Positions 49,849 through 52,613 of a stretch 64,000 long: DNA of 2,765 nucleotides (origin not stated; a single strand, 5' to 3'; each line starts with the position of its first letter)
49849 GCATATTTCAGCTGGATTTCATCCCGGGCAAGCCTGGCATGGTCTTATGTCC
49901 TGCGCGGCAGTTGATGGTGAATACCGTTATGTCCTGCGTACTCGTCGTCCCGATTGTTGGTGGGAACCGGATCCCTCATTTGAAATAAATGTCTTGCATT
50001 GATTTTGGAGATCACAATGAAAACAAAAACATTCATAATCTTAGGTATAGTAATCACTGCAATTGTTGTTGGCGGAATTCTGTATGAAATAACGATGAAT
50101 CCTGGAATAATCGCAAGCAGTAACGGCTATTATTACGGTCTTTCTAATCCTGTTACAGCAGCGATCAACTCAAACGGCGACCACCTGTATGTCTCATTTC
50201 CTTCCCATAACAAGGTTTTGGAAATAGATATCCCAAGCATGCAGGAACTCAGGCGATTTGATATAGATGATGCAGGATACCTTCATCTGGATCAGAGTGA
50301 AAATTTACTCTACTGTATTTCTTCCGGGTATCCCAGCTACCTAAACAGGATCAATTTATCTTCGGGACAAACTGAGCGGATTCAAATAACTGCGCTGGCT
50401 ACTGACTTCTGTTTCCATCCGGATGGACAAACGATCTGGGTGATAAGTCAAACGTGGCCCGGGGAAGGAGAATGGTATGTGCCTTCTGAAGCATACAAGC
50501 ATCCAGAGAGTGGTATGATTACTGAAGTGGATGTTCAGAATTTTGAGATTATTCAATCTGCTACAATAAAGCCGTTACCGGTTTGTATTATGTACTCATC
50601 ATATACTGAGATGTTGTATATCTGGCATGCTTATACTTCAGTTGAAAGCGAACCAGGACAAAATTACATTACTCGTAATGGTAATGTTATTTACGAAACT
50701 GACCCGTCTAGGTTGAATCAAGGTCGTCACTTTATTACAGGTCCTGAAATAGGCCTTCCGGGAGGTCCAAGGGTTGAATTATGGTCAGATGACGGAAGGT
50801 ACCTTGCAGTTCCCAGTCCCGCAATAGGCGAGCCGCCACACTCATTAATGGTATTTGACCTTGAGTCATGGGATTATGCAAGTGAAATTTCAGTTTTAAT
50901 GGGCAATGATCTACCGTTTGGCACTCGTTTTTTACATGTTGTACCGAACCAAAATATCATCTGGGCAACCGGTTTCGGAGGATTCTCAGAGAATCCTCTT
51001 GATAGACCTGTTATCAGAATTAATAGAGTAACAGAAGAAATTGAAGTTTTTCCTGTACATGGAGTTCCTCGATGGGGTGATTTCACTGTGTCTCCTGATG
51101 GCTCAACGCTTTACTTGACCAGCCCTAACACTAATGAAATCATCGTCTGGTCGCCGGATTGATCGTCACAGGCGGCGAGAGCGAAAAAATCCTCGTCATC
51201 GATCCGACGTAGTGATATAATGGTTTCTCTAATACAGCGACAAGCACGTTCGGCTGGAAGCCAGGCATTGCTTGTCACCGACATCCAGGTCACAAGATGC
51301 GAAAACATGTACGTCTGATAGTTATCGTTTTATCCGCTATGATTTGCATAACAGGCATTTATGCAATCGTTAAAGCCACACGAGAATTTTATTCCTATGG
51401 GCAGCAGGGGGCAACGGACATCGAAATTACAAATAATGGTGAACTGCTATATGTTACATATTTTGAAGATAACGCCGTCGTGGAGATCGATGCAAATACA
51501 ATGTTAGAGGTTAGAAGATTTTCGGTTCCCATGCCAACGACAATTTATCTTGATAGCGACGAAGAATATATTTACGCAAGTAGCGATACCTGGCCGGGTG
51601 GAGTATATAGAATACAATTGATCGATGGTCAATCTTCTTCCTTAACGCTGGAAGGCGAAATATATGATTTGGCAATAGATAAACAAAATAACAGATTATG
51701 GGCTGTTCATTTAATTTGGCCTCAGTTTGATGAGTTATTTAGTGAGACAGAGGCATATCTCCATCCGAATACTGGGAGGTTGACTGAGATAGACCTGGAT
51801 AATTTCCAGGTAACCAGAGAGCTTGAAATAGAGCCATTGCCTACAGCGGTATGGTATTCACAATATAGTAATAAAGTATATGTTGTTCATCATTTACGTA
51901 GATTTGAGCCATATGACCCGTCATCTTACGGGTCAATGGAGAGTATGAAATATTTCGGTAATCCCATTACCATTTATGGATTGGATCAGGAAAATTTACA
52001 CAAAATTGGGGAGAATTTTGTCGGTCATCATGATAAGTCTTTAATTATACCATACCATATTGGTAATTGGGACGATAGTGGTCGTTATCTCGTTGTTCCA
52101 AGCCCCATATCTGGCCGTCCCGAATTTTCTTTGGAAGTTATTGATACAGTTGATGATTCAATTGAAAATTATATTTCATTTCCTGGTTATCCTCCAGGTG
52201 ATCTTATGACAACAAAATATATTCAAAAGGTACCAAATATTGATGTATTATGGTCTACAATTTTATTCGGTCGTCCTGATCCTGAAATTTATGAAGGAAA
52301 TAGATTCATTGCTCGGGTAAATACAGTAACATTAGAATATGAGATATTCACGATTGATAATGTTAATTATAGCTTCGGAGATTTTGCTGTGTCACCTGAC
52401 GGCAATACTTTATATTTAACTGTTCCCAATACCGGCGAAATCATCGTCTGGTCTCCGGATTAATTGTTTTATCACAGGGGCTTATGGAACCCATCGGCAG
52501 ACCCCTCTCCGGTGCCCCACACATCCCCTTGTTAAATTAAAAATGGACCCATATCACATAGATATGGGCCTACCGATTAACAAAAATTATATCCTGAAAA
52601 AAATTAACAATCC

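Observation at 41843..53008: Tandem array of an undescribed two-gene module (His/Cys 'A' protein plus exported beta-propeller 'B' protein), laid out like a polymorphic-effector locus with orphan cassettes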

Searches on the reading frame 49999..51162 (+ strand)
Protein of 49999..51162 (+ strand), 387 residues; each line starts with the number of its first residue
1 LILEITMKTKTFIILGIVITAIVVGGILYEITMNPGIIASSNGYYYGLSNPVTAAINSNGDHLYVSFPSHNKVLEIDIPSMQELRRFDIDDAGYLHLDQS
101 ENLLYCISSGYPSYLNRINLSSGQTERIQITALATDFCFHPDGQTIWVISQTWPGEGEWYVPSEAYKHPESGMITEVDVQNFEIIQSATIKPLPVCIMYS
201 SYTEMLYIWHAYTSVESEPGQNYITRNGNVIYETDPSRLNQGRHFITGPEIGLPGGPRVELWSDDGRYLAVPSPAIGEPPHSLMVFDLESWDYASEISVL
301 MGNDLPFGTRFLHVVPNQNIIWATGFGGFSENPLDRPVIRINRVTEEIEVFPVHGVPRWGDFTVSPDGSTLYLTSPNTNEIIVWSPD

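Call 3: search_protein_families(library=pfam, proteins=[window:49999-51162:+], max_evalue=1)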
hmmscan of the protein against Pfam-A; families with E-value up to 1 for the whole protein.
window:49999-51162:+ (387 aa): 1 family
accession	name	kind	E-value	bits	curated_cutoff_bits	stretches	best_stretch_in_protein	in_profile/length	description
PF07676.18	PD40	-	0.014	15.8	20.9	0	361-372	13-24/38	WD40-like Beta Propeller Repeat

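Call 9: search_protein_families(library=ncbifam, proteins=[window:49999-51162:+], max_evalue=1)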
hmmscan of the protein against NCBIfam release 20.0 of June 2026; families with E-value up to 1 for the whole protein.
window:49999-51162:+ (387 aa): 0 families

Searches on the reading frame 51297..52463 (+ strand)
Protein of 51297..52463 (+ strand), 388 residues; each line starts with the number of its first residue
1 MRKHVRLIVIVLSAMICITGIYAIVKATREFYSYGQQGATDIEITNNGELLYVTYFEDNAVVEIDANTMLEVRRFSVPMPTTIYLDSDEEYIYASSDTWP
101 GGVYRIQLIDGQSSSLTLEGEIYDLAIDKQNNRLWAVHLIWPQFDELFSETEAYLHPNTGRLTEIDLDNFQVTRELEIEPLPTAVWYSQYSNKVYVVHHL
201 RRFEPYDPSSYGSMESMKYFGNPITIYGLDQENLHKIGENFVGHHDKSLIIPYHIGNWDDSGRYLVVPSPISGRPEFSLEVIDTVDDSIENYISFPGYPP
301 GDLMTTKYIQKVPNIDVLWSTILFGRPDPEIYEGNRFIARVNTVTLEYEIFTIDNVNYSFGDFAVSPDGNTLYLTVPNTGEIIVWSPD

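Call 3: search_protein_families(library=pfam, proteins=[window:51297-52463:+], max_evalue=1)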
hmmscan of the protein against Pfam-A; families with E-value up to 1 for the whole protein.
window:51297-52463:+ (388 aa): 0 families

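Call 9: search_protein_families(library=ncbifam, proteins=[window:51297-52463:+], max_evalue=1)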
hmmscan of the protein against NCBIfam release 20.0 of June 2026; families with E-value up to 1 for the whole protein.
window:51297-52463:+ (388 aa): 4 families
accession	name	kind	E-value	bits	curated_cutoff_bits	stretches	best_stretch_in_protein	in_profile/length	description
NF052460.1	L-NosZ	equivalog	0.00072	18.2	700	1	23-114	31-122/480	clade III lactonase-type nitrous-oxide reductase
NF052280.1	7_blade_YncE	equivalog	0.0019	17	400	0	50-95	270-316/338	7-bladed beta-propeller protein YncE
NF033206.1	ScyE_fam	subfamily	0.016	14.7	80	1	30-106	246-332/333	ScyD/ScyE family protein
TIGR03866.1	PQQ_ABC_repeats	subfamily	0.044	12.8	287.3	1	40-96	44-101/310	PQQ-dependent catabolism-associated beta-propeller protein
